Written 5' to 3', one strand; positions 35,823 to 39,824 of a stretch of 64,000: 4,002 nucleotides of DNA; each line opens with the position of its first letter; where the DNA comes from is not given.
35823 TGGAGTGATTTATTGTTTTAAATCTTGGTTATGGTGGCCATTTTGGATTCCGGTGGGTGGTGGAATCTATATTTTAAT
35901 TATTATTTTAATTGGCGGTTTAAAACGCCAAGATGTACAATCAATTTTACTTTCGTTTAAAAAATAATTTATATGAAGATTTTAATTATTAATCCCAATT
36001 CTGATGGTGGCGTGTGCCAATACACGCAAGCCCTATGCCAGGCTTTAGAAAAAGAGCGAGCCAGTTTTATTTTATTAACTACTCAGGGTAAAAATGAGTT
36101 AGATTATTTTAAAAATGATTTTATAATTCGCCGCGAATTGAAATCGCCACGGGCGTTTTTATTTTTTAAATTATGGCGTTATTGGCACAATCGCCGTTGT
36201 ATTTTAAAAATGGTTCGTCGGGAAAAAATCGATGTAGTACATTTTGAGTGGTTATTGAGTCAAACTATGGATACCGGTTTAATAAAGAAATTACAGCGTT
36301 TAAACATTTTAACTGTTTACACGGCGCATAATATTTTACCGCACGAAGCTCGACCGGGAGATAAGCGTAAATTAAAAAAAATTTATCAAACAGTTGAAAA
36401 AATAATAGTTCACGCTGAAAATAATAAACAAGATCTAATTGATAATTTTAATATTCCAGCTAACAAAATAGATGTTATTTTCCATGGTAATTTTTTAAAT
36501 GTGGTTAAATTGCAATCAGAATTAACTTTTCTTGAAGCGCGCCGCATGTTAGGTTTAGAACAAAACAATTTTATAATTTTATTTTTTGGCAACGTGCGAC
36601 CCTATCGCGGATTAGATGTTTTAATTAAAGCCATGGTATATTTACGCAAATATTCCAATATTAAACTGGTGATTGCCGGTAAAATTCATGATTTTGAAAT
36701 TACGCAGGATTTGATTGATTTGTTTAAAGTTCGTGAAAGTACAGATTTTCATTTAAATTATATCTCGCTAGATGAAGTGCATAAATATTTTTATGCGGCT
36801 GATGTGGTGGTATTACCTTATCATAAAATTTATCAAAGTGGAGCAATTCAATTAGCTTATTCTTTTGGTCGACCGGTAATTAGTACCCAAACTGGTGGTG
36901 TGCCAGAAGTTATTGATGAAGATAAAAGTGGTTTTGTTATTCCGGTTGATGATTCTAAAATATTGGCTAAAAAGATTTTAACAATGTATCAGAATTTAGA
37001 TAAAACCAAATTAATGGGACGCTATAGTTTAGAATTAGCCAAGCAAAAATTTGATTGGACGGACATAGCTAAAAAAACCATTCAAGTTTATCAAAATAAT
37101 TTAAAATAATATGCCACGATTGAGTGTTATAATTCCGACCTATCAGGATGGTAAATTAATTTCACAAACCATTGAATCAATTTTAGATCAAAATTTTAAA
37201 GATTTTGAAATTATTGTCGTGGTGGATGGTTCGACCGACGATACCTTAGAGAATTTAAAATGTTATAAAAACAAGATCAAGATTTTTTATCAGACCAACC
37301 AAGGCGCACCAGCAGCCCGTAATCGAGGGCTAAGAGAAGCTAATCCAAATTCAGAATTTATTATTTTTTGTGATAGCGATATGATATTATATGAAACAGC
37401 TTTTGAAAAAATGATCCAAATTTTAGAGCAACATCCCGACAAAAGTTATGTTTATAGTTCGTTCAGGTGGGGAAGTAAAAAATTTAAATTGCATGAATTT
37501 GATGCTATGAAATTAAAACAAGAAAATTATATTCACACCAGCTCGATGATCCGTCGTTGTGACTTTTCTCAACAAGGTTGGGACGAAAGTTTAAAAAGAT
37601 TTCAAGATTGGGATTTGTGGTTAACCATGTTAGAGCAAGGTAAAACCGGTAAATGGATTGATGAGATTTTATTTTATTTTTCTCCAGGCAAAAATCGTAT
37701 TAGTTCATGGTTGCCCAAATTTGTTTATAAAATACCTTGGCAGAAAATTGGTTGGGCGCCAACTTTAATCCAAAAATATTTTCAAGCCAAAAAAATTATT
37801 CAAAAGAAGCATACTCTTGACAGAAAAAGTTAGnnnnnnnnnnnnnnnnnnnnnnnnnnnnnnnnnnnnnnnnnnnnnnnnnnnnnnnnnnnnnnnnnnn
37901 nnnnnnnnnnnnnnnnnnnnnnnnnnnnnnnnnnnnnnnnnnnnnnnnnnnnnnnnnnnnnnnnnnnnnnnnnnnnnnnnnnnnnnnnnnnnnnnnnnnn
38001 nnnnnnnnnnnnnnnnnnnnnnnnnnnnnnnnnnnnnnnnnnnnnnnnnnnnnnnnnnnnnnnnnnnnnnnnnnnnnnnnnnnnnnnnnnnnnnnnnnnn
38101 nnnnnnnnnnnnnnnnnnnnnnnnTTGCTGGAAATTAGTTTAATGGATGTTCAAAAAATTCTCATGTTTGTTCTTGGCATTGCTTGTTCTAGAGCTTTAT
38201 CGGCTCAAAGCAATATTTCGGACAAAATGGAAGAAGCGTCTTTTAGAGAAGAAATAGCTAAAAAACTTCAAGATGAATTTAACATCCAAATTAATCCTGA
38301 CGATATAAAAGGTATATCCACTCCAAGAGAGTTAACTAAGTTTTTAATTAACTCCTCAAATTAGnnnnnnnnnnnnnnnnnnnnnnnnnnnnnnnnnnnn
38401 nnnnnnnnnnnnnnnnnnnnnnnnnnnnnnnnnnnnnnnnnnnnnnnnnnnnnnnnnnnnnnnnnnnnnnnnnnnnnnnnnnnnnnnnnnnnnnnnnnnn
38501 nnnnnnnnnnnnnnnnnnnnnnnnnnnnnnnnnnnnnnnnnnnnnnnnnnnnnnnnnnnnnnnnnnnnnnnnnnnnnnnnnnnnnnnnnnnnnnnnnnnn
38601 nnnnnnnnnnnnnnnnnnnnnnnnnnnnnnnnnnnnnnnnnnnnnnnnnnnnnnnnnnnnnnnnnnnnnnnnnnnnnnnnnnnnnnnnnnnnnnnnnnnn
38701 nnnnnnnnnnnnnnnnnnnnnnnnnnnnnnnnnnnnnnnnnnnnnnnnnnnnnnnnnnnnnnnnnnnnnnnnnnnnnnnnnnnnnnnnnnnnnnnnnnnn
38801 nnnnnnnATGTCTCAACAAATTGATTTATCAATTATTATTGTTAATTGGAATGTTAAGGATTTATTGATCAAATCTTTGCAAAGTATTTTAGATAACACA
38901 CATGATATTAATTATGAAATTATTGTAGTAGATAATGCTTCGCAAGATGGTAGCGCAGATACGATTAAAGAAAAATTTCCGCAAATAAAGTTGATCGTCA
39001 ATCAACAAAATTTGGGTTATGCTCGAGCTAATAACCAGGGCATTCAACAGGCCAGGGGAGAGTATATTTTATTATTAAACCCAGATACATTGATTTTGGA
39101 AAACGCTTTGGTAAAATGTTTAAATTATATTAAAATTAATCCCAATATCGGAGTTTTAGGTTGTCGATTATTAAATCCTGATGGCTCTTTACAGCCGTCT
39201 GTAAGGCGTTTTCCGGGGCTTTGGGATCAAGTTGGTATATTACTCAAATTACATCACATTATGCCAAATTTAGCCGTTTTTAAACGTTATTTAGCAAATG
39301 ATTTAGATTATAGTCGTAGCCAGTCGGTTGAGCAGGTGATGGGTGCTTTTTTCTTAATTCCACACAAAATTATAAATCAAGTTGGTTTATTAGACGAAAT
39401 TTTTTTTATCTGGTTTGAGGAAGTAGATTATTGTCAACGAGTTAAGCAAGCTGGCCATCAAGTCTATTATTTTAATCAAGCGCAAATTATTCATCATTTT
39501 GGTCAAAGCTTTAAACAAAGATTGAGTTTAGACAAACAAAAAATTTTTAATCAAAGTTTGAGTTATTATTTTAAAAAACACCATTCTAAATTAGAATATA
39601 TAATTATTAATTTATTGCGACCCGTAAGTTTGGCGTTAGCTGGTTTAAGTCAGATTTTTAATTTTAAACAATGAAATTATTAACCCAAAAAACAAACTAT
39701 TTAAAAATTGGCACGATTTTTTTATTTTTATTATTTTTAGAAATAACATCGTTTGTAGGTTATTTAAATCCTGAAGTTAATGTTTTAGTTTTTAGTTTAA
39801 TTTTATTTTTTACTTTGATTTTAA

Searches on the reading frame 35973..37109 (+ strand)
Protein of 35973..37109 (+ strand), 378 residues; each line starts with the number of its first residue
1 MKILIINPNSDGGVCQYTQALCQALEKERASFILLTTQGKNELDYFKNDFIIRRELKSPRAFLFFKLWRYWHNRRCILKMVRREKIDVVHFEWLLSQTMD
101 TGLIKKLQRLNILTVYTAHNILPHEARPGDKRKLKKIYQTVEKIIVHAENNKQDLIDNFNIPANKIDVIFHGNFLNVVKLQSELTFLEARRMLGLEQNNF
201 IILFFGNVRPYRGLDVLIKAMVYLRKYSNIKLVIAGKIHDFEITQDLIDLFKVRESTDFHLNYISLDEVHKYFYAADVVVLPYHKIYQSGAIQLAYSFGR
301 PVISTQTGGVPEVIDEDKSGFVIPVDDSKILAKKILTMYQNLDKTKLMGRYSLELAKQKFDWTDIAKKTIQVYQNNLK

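Call 31: search_protein_families(library=pfam, proteins=[window:35973-37109:+], max_evalue=0.001)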
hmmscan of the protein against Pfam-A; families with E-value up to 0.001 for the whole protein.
window:35973-37109:+ (378 aa): 4 families
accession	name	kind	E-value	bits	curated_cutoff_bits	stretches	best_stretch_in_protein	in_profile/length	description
PF00534.26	Glycos_transf_1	-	4.3e-24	85.4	26.4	1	189-351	5-168/172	Glycosyl transferases group 1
PF13692.12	Glyco_trans_1_4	-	6.5e-22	78.8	27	1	200-341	2-142/142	Glycosyl transferases group 1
PF13439.12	Glyco_transf_4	-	7e-17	62.4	28.5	1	12-172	2-165/170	Glycosyltransferase Family 4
PF13579.12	Glyco_trans_4_4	-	4.4e-05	24.3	29.7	1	12-169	1-155/158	Glycosyl transferase 4-like domain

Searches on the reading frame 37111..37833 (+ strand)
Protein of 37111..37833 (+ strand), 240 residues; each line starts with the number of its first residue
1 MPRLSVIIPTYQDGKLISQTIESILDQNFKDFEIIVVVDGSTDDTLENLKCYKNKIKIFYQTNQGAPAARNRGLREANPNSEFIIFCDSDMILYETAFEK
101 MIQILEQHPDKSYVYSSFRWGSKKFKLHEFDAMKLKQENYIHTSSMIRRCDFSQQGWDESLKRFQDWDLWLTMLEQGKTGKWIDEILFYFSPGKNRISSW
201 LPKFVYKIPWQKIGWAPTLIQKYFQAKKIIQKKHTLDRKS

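Call 3: search_protein_families(library=pfam, proteins=[window:37111-37833:+], max_evalue=0.1)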
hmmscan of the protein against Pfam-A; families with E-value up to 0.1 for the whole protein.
window:37111-37833:+ (240 aa): 5 families
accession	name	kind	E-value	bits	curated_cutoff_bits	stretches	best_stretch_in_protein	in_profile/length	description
PF00535.33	Glycos_transf_2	-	3.6e-30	105.5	23.3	1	5-133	1-131/168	Glycosyl transferase family 2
PF13641.12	Glyco_tranf_2_3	-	1.1e-14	55.4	27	1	2-110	1-115/230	Glycosyltransferase like family 2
PF10111.15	Glyco_tranf_2_2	-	1.2e-14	54.9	27.3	1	5-147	1-146/276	Glycosyltransferase like family 2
PF13704.12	Glyco_tranf_2_4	-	0.0041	18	27.5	1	16-94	6-85/98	Glycosyl transferase family 2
PF09258.16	Glyco_transf_64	-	0.032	13.9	21.3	1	5-111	2-106/245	Glycosyl transferase family 64 domain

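Call 4: search_protein_families(library=ncbifam, proteins=[window:37111-37833:+], max_evalue=0.1)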
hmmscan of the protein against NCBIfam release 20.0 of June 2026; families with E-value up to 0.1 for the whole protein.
window:37111-37833:+ (240 aa): 31 families (the best 25 are shown)
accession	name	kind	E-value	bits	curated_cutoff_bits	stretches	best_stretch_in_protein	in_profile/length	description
NF047683.1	TeichurnBiosyTuaG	equivalog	2.7e-23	82.9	400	1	2-199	6-212/252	teichuronic acid biosynthesis protein TuaG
NF007482.0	PRK10073.1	equivalog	3.2e-22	79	423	1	2-107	6-112/334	glycosyltransferase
NF041875.1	EPS_EpsD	equivalog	1.2e-21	77.5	370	1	4-109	1-108/325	exopolysaccharide biosynthesis glycosyltransferase EpsD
NF053739.1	GlytfEpsEBac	equivalog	9.1e-20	70.7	450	1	2-189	1-201/265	glycosyltransferase EpsE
TIGR03937.1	PgaC_IcaA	equivalog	1e-18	67.5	422.3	1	2-114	45-159/407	poly-beta-1,6-N-acetyl-D-glucosamine synthase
NF050050.1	ProtGlycPglI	equivalog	2.7e-18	66.4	500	1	1-106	1-109/306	GalNAc(5)-diNAcBac-PP-undecaprenol beta-1,3-glucosyltransferase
NF038299.1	EPS_HpsN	equivalog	1e-13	51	425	1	2-111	1-112/317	hormogonium polysaccharide biosynthesis glycosyltransferase HpsN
TIGR03965.1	mycofact_glyco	equivalog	6e-13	48.5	280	1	3-102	75-176/467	mycofactocin biosynthesis glycosyltransferase MftF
TIGR04283.1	glyco_like_mftF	equivalog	7e-11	42.1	182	1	4-125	1-116/221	TIGR04283 family arsenosugar biosynthesis glycosyltransferase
NF038302.1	EPS_HpsE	equivalog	2.4e-10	39.9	300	1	4-112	3-118/307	hormogonium polysaccharide biosynthesis glycosyltransferase HpsE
TIGR03111.1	glyc2_xrt_Gpos1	hypoth_equivalog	1.5e-09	37.2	363.95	1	1-110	48-161/439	TIGR03111 family XrtG-associated glycosyltransferase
NF041394.1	GtaseAglG_Halo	equivalog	2.6e-09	36.8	440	1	4-108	3-110/304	glucosyl-dolichyl phosphate glucuronosyltransferase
TIGR04440.1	glyco_TIGR04440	domain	8.8e-09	35.4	70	1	4-115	2-116/215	TIGR00180 family glycosyltransferase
NF007453.0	PRK10018.1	equivalog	4.1e-08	33.2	382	1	2-116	6-122/280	colanic acid biosynthesis glycosyltransferase WcaA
TIGR04017.1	WcaA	equivalog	6.1e-08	32.6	495.75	1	2-100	5-105/279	colanic acid biosynthesis glycosyltransferase WcaA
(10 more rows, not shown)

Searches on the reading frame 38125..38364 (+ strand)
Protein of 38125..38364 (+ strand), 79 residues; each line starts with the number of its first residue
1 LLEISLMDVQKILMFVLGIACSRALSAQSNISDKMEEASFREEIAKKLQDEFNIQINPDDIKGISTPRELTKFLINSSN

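Call 3: search_protein_families(library=pfam, proteins=[window:38125-38364:+], max_evalue=0.1)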
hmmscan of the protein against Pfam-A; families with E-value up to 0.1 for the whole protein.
window:38125-38364:+ (79 aa): 2 families
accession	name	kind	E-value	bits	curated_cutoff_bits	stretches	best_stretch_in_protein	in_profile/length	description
PF00550.31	PP-binding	-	0.00025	21.7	20.8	1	43-74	36-67/67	Phosphopantetheine attachment site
PF22515.2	DUF6996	-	0.039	14.4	27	1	41-73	10-44/71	Domain of unknown function (DUF6996)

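Call 4: search_protein_families(library=ncbifam, proteins=[window:38125-38364:+], max_evalue=0.1)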
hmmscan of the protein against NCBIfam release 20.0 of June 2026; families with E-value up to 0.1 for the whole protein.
window:38125-38364:+ (79 aa): 7 families
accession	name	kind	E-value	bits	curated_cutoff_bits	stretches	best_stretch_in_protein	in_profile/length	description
NF002150.0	PRK00982.1-4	subfamily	0.015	15.5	66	1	28-74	28-75/80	acyl carrier protein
NF002147.0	PRK00982.1-1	equivalog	0.017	15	84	1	8-76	11-79/83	acyl carrier protein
NF040636.1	AcpM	exception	0.022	14.7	146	1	8-70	9-71/93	meromycolate extension acyl carrier protein AcpM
NF002148.0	PRK00982.1-2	subfamily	0.023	14.5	71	1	8-75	8-75/79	acyl carrier protein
NF006031.0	PRK08172.1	equivalog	0.03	15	76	1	9-67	9-67/82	acyl carrier protein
NF009104.0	PRK12449.1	equivalog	0.042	13.8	70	1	45-76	46-77/80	acyl carrier protein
NF002151.0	PRK00982.1-5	equivalog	0.054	13.6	92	1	8-76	7-75/78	acyl carrier protein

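Call 47: search_protein_families(library=padloc, proteins=[window:38125-38364:+], max_evalue=0.01)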
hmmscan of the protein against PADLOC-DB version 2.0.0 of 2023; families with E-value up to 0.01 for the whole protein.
window:38125-38364:+ (79 aa): 0 families

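Call 85: find_homologous_proteins(query=window:38125-38364:+, max_evalue=0.001)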
Query window:38125-38364:+ (79 aa): 1 proteins with E <= 0.001 among 1 candidates.
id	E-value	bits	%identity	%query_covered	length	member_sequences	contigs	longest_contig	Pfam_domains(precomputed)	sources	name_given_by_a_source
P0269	9.2e-34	131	100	84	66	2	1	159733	-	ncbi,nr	ncbi:MAG: phosphopantetheine-binding protein [Patescibacteria group bacterium]|nr:phosphopantetheine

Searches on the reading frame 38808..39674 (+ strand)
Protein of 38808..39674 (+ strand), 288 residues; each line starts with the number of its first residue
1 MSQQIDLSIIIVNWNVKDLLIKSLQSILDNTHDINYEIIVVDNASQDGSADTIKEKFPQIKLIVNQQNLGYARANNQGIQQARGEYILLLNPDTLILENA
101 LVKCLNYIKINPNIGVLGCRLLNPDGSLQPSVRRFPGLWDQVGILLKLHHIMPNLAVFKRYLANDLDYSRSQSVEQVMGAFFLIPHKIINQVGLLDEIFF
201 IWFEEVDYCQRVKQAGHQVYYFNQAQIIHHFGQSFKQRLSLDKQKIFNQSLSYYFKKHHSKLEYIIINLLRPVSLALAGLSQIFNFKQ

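Call 3: search_protein_families(library=pfam, proteins=[window:38808-39674:+], max_evalue=0.1)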
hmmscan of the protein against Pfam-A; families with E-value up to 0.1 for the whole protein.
window:38808-39674:+ (288 aa): 7 families
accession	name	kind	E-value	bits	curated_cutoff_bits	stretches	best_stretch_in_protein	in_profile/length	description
PF00535.33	Glycos_transf_2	-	8.1e-27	94.6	23.3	1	8-147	1-148/168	Glycosyl transferase family 2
PF13641.12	Glyco_tranf_2_3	-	2.3e-18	67.5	27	1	7-239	3-221/230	Glycosyltransferase like family 2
PF13712.12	Glyco_tranf_2_5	-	4.5e-07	30.2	27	1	66-247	36-206/210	Glycosyltransferase like family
PF10111.15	Glyco_tranf_2_2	-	9.5e-07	29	27.3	1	31-110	25-108/276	Glycosyltransferase like family 2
PF13632.12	Glyco_trans_2_3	-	0.0019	18.5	27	1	171-280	66-177/198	Glycosyl transferase family group 2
PF07632.16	Sde182_NH-like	-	0.0067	16.5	26.8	1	9-98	118-213/268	Cellulose-binding Sde182, nucleoside hydrolase-like domain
PF13704.12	Glyco_tranf_2_4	-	0.06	14.3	27.5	0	37-77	21-60/98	Glycosyl transferase family 2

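Call 4: search_protein_families(library=ncbifam, proteins=[window:38808-39674:+], max_evalue=0.1)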
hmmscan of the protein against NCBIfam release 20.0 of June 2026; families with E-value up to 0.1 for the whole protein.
window:38808-39674:+ (288 aa): 30 families (the best 25 are shown)
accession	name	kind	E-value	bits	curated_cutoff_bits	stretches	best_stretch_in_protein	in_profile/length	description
TIGR01556.1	rhamnosyltran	subfamily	6.6e-17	61.6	200.55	1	22-248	8-219/281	rhamnosyltransferase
NF041875.1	EPS_EpsD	equivalog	3.1e-16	59.7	370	1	7-132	1-128/325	exopolysaccharide biosynthesis glycosyltransferase EpsD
NF007482.0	PRK10073.1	equivalog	1e-14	54.3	423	1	1-99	2-101/334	glycosyltransferase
NF038302.1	EPS_HpsE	equivalog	2.1e-14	53.2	300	1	5-121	1-124/307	hormogonium polysaccharide biosynthesis glycosyltransferase HpsE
NF050050.1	ProtGlycPglI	equivalog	7e-14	51.9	500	1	7-129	4-128/306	GalNAc(5)-diNAcBac-PP-undecaprenol beta-1,3-glucosyltransferase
NF047683.1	TeichurnBiosyTuaG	equivalog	8.3e-14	51.8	400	1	3-111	4-114/252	teichuronic acid biosynthesis protein TuaG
NF053739.1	GlytfEpsEBac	equivalog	3.7e-13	49.1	450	1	7-133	3-132/265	glycosyltransferase EpsE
TIGR03965.1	mycofact_glyco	equivalog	8.6e-13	48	280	2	6-124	75-194/467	mycofactocin biosynthesis glycosyltransferase MftF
TIGR03937.1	PgaC_IcaA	equivalog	1.9e-12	46.9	422.3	1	6-116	46-158/407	poly-beta-1,6-N-acetyl-D-glucosamine synthase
NF038299.1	EPS_HpsN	equivalog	6.2e-12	45.1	425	1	7-260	3-245/317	hormogonium polysaccharide biosynthesis glycosyltransferase HpsN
TIGR03111.1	glyc2_xrt_Gpos1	hypoth_equivalog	1.3e-11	44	363.95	1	6-123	50-171/439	TIGR03111 family XrtG-associated glycosyltransferase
TIGR04009.1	wcaE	equivalog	1.9e-10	40.4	369.2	1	7-103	3-102/248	colanic acid biosynthesis glycosyltransferase WcaE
TIGR04283.1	glyco_like_mftF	equivalog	3.8e-10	39.7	182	1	7-108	1-97/221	TIGR04283 family arsenosugar biosynthesis glycosyltransferase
NF007453.0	PRK10018.1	equivalog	3.7e-08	33.4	382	1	6-103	7-106/280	colanic acid biosynthesis glycosyltransferase WcaA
NF050113.1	gal_furan_GlfT1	equivalog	6.8e-08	32.2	330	1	10-82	4-75/290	galactofuranosyltransferase GlfT1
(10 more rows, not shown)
